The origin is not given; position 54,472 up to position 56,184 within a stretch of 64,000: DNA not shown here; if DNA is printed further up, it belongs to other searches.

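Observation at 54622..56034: Nucleoside-hydrolase-like / metallophosphoesterase fusion inserted between the spoIIA and spoVA operons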

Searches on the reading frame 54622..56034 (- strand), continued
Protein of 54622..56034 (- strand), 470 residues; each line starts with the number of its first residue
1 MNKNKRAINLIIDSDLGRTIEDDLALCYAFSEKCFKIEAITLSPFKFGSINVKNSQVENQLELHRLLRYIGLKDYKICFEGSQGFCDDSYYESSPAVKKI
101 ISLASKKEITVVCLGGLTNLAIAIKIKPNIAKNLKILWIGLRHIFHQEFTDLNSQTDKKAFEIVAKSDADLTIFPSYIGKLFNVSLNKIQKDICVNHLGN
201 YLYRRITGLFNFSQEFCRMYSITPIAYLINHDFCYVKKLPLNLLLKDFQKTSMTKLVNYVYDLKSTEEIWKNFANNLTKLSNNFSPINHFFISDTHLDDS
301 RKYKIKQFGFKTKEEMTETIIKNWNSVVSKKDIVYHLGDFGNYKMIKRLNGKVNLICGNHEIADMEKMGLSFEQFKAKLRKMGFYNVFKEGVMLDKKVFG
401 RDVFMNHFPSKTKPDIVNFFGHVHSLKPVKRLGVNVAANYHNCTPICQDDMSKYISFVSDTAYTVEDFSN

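Call 12: search_solved_structures(query=A1, max_evalue=0.01, show_alignments=3)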
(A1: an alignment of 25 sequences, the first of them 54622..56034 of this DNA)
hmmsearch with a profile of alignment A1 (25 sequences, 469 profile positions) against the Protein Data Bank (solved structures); distinct sequences matched with E-value up to 0.01: 22.
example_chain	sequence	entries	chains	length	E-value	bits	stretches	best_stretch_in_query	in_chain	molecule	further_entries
6ba1_A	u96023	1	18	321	1.9e-13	53.1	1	93-242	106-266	Inosine-uridine preferring nucleoside hydrolase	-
3mkm_A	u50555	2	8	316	5.9e-12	48.2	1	3-244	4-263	Putative uncharacterized protein YeiK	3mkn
3b9x_A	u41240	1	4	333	6.8e-12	48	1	3-244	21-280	Pyrimidine-specific ribonucleoside hydrolase rihB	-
1q8f_A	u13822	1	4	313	8.5e-12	47.6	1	4-244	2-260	Pyrimidine nucleoside hydrolase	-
3t8i_A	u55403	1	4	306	9.9e-12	47.4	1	7-219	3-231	Purine nucleosidase, (IunH-2)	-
5tsq_A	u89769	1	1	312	2.2e-11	46.3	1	7-246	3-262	IUnH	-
6zk1_A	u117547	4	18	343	3.6e-11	45.6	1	108-241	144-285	Pyrimidine-specific ribonucleoside hydrolase rihA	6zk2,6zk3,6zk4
8ctm_A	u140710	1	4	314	8.4e-11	44.4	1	95-246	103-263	Inosine-uridine preferring nucleoside hydrolase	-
4kpn_A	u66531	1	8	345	2.3e-10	42.9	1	109-231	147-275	Nucleoside N-ribohydrolase 1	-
4kpo_A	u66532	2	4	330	3.2e-10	42.4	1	108-241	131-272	Nucleoside N-ribohydrolase 3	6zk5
1mas_A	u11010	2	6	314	8.8e-10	41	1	91-246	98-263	INOSINE-URIDINE NUCLEOSIDE N-RIBOHYDROLASE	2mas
1ezr_A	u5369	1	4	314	8.9e-10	41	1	8-246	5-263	NUCLEOSIDE HYDROLASE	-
8qnd_A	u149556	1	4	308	6e-09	38.3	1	5-244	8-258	Inosine-uridine nucleoside N-ribohydrolase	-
6ba0_A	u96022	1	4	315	7.9e-09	37.8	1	93-249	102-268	Cytidine/uridine-specific hydrolase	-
1xm7_A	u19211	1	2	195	1.8e-08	36.7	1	291-373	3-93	hypothetical protein aq_1665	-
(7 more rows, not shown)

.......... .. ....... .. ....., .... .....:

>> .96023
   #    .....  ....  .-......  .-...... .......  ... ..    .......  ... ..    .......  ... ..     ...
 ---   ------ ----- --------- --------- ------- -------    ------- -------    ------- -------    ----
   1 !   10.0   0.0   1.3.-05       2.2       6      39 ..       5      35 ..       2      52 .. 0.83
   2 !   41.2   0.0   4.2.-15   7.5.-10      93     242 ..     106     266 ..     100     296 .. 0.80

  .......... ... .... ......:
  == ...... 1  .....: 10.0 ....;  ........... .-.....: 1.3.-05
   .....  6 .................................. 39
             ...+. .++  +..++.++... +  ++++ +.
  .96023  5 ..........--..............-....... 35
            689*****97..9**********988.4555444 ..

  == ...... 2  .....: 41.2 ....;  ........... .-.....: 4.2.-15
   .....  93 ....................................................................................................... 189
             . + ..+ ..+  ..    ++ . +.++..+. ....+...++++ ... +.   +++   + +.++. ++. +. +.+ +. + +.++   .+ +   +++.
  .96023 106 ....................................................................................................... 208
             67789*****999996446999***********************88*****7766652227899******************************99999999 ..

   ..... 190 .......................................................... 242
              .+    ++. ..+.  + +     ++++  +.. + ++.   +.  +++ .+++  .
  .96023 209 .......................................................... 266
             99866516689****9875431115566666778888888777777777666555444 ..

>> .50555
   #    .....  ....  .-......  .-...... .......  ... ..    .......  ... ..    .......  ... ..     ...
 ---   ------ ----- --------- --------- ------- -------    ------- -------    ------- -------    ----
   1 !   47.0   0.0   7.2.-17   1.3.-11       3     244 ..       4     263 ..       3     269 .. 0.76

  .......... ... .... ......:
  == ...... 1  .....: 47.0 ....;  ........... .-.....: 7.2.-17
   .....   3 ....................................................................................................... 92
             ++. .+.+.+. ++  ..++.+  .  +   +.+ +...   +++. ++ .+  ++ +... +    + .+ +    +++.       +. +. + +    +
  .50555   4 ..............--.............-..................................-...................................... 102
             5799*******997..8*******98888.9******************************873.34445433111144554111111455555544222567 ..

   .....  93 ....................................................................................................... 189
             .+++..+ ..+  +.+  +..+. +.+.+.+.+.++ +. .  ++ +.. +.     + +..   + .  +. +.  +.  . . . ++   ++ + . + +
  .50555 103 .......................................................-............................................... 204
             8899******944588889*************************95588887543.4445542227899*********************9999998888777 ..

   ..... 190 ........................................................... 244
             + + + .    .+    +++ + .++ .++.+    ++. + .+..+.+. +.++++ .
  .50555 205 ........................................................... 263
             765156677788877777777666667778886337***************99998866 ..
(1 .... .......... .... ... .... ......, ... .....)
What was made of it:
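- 55201..56013 (-): Divergent nucleoside-hydrolase-fold domain (residues ~8-278). Key residues: D13, D15, E21, D22, T118-N119, D151, N153, D157, Y220, S221. Profile alignment to YeiK/RihB (call 12).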

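Call 20: search_protein_families(library=phrogs, proteins=[window:54622-56034:-], max_evalue=0.01)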
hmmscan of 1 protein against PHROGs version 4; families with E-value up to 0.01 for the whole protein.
window:54622-56034:- (470 aa): 3 families
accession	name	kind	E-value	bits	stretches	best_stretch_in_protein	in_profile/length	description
phrog_547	-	other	1.5e-30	107.1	1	277-456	19-200/245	phosphoesterase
phrog_8702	-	unknown function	3.6e-08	33.9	1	100-236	108-247/313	-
phrog_30537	-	unknown function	0.00073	20.9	1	312-341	10-39/87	-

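Call 21: search_protein_families(library=pfam, proteins=[P0073, P0074, P0075, P0076, P0078, P0084, P0093, P0072, P0088, P0094], max_evalue=0.01)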
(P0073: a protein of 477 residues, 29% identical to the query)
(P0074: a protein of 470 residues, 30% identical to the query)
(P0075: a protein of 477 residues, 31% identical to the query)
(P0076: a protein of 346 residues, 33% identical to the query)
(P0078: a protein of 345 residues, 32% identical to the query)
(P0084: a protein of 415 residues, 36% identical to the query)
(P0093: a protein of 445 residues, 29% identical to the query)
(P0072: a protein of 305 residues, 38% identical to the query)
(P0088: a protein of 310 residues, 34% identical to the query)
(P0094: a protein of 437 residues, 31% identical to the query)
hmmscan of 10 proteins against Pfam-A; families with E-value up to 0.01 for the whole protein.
P0073 (477 aa): 3 families
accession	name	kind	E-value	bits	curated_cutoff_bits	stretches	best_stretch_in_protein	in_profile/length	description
PF01156.24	IU_nuc_hydro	-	9.2e-26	91.6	34.2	1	195-463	1-296/297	Inosine-uridine preferring nucleoside hydrolase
PF06941.18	NT5C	-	4.2e-12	46.8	24.8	1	3-188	4-177/180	5' nucleotidase, deoxy (Pyrimidine), cytosolic type C protein (NT5C)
PF07632.16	Sde182_NH-like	-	0.0012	18.9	26.8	1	195-314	2-134/268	Cellulose-binding Sde182, nucleoside hydrolase-like domain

P0074 (470 aa): 4 families
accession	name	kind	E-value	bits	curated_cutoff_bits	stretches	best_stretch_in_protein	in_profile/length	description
PF01156.24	IU_nuc_hydro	-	4.6e-22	79.5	34.2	1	195-462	1-296/297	Inosine-uridine preferring nucleoside hydrolase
PF06941.18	NT5C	-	1.5e-14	54.7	24.8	1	3-189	4-178/180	5' nucleotidase, deoxy (Pyrimidine), cytosolic type C protein (NT5C)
PF13419.12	HAD_2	-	0.0012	19.4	23.8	1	48-101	56-111/178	Haloacid dehalogenase-like hydrolase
PF07632.16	Sde182_NH-like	-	0.0016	18.5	26.8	1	195-315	2-135/268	Cellulose-binding Sde182, nucleoside hydrolase-like domain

P0075 (477 aa): 5 families
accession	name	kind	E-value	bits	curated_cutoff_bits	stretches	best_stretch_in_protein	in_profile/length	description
PF01156.24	IU_nuc_hydro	-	4.6e-24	86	34.2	1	199-434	1-254/297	Inosine-uridine preferring nucleoside hydrolase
PF06941.18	NT5C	-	5.2e-10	39.9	24.8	1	3-189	4-174/180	5' nucleotidase, deoxy (Pyrimidine), cytosolic type C protein (NT5C)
PF07632.16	Sde182_NH-like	-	2.8e-05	24.2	26.8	1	199-319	2-135/268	Cellulose-binding Sde182, nucleoside hydrolase-like domain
PF13419.12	HAD_2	-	0.00026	21.6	23.8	1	49-99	61-109/178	Haloacid dehalogenase-like hydrolase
PF03767.20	Acid_phosphat_B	-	0.0023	17.9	27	1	49-127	101-175/230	HAD superfamily, subfamily IIIB (Acid phosphatase)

P0076 (346 aa): 2 families
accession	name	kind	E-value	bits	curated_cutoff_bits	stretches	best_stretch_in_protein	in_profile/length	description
PF15891.11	Nuc_deoxyri_tr2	-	4.5e-10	40.2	30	1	18-127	3-104/105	Nucleoside 2-deoxyribosyltransferase like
PF12850.12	Metallophos_2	-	2e-07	31.6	27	1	168-305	3-120/154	Calcineurin-like phosphoesterase superfamily domain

P0078 (345 aa): 3 families
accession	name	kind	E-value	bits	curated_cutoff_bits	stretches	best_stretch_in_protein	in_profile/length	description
PF18143.6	HAD_SAK_2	-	8.5e-19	68.7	27.5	1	5-151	2-138/139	HAD domain in Swiss Army Knife RNA repair proteins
PF00149.33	Metallophos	-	1.4e-08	35.8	21.5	1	172-305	3-121/191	Calcineurin-like phosphoesterase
PF12850.12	Metallophos_2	-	1.8e-05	25.3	27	1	174-309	5-121/154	Calcineurin-like phosphoesterase superfamily domain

P0084 (415 aa): 3 families
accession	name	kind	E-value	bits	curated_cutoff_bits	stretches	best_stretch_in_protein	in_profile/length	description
PF01467.32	CTP_transf_like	-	8.6e-15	55.6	21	1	5-166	1-133/133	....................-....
PF00149.33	Metallophos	-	1.3e-05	26.2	21.5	1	223-345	2-116/191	Calcineurin-like phosphoesterase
PF01747.23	ATP-sulfurylase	-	0.0097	15.8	24.3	0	9-37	27-52/212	ATP-sulfurylase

P0093 (445 aa): 2 families
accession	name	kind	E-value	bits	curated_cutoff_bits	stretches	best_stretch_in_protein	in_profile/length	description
PF18143.6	HAD_SAK_2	-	1.1e-08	36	27.5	1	316-433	1-139/139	HAD domain in Swiss Army Knife RNA repair proteins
PF00149.33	Metallophos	-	1.5e-06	29.2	21.5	1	117-208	2-86/191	Calcineurin-like phosphoesterase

P0072 (305 aa): 1 family
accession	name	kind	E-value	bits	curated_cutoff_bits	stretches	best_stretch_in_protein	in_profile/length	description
PF12850.12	Metallophos_2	-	4.8e-07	30.4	27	1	129-269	4-126/154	Calcineurin-like phosphoesterase superfamily domain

P0088 (310 aa): 1 family
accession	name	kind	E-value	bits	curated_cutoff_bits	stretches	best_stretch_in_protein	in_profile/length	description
PF12850.12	Metallophos_2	-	0.0039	17.6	27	0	171-222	14-64/154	Calcineurin-like phosphoesterase superfamily domain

P0094 (437 aa): 0 families

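Call 22: predict_structure(alignment_id=A2)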
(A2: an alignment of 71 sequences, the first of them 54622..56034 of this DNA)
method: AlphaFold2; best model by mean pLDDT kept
length: 470 residues; sequences in the alignment: 71
mean_pLDDT: 89.1   pTM: 0.66
mean pLDDT of the five models: 89.1, 89.1, 88.9, 88.5, 87.7
residues with pLDDT >= 90: 291; 70-90: 145; 50-70: 29; < 50: 5
segments of 3 or more residues with pLDDT < 50: 1-4
pLDDT, mean of each block of 10 residues (from residue 1): 69 91 94 94 91 92 90 87 96 98 98 96 98 96 86 87 97 91 90 89 84 75 96 95 92 93 94 88 68 90 73 90 88 94 96 95 95 97 96 88 89 88 72 87 89 86 62
secondary structure, 60 per line:
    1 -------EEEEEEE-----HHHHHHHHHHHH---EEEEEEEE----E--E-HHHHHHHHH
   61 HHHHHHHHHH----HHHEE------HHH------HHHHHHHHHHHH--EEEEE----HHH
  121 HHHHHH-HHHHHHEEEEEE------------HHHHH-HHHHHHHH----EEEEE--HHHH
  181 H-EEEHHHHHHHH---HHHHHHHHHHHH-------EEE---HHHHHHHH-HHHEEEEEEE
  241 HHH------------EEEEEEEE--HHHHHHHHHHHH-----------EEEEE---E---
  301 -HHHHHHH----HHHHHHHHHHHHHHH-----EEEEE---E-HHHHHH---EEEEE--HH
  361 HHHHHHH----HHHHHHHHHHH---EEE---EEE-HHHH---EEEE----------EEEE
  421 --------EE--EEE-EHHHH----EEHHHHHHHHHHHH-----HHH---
elements in order: E8-14 H20-31 E35-42 H52-70 H95-106 E109-113 H118-126 H128-133 E134-139 H152-156 H158-165 E170-174 H177-181 E183-185 H186-193 H197-208 E216-218 H222-229 E234-240 E256-263 H266-277 E289-293 H302-308 H313-327 E333-337 H343-348 E352-356 H359-367 H372-382 E386-388 E392-394 H396-399 E403-406 E417-420 E433-435 H438-441 H448-459
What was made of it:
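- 54622..56034 (-): 470-aa ORF: NH-MPE fusion protein. AF2 model with pLDDT 89 (call 22).
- AF2 pTM of 0.66 leaves the inter-domain geometry undefined (call 22).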

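Call 26: fold_search(model_id=the predicted structure, library=pdb)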
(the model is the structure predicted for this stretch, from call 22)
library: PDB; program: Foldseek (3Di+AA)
matches with E <= 10: 1270; with E <= 0.001: 107
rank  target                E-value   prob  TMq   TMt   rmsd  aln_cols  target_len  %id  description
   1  8ctm_B                1.3e-12  1.00  0.46  0.69   7.0       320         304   18  Crystal structure of the nucleoside hydrolase from Leishmania donovani. (released 2023-06-28)
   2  8qnd_D                1.8e-12  1.00  0.46  0.72   5.3       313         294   16  Crystal structure of the ribonucleoside hydrolase C from Lactobacillus reuteri (released 2023-12-20)
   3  5tsq                  1.9e-12  1.00  0.46  0.68   6.7       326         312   18  Crystal structure of IUnH from Leishmania braziliensis in complex with D-Ribose (released 2016-12-14)
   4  6zk5_A                2.0e-12  1.00  0.47  0.69   6.0       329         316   17  Plant nucleoside hydrolase - ZmNRh3 enzyme in complex with forodesine (released 2022-01-12)
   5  8ctm_A                4.5e-12  1.00  0.45  0.67   6.1       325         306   16  Crystal structure of the nucleoside hydrolase from Leishmania donovani. (released 2023-06-28)
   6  1ezr_A                5.6e-12  1.00  0.45  0.66   6.1       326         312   17  CRYSTAL STRUCTURE OF NUCLEOSIDE HYDROLASE FROM LEISHMANIA MAJOR (released 2000-05-24)
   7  1mas_B                6.3e-12  1.00  0.46  0.70   6.1       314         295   17  PURINE NUCLEOSIDE HYDROLASE (released 1996-08-17)
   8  8qnd_C                8.3e-12  1.00  0.46  0.70   5.6       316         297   16  Crystal structure of the ribonucleoside hydrolase C from Lactobacillus reuteri (released 2023-12-20)
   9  8ctm_C                9.8e-12  1.00  0.45  0.68   7.0       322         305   18  Crystal structure of the nucleoside hydrolase from Leishmania donovani. (released 2023-06-28)
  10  8db6_D                9.8e-12  1.00  0.46  0.69   6.7       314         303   17  Adenosine/guanosine nucleoside hydrolase (released 2022-09-07)
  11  3g5i_B                1.1e-11  1.00  0.48  0.74   6.6       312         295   15  Crystal Structure of the E.coli RihA pyrimidine nucleosidase bound to a iminoribitol-based inhibitor (released 2010-02-09)
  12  6zk1_B                1.1e-11  1.00  0.44  0.64   7.0       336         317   18  Plant nucleoside hydrolase - ZmNRh2b enzyme (released 2022-01-12)
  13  8oia_B                1.2e-11  1.00  0.43  0.58   8.2       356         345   16  Trichomonas vaginalis riboside hydrolase in complex with D-ribose (released 2023-08-02)
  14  8ctm_D                1.3e-11  1.00  0.45  0.68   6.9       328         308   17  Crystal structure of the nucleoside hydrolase from Leishmania donovani. (released 2023-06-28)
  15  8oic_C                1.5e-11  1.00  0.45  0.61   7.9       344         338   16  Trichomonas vaginalis riboside hydrolase (His-tagged) (released 2023-08-02)
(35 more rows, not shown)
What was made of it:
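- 55201..56013 (-): Foldseek top 50 PDB hits are all NHs, with target-normalised TM ~0.7 (call 26).
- On Nucleoside N-ribohydrolase (PF01156, IU-NH family): All top 50 Foldseek PDB hits are NHs, with target TM 0.58-0.74 (call 26).
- Closest known: Ca2+-dependent nucleoside N-ribohydrolases. Same: Same fold (Foldseek target TM ~0.7, call 26).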

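Call 36: search_protein_families(library=padloc, proteins=[window:54622-56034:-, P0043, P0073, P0076, P0078], max_evalue=0.01)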
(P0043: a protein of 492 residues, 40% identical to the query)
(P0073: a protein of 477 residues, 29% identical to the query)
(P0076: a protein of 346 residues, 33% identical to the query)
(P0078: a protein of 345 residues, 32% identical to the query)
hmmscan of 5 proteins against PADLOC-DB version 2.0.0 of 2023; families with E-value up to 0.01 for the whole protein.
window:54622-56034:- (470 aa): 0 families

P0043 (492 aa): 0 families

P0073 (477 aa): 0 families

P0076 (346 aa): 0 families

P0078 (345 aa): 0 families
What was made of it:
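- On Known anti-phage defence systems (PADLOC-DB v2): No hits for the fusion, P0043, the NT5C-NH proteins or their neighbours (call 36).
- No PADLOC model matches the fusion, its siblings or their neighbours (call 36).
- Tried and rejected: Defence-system models (PADLOC): no hits (call 36).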
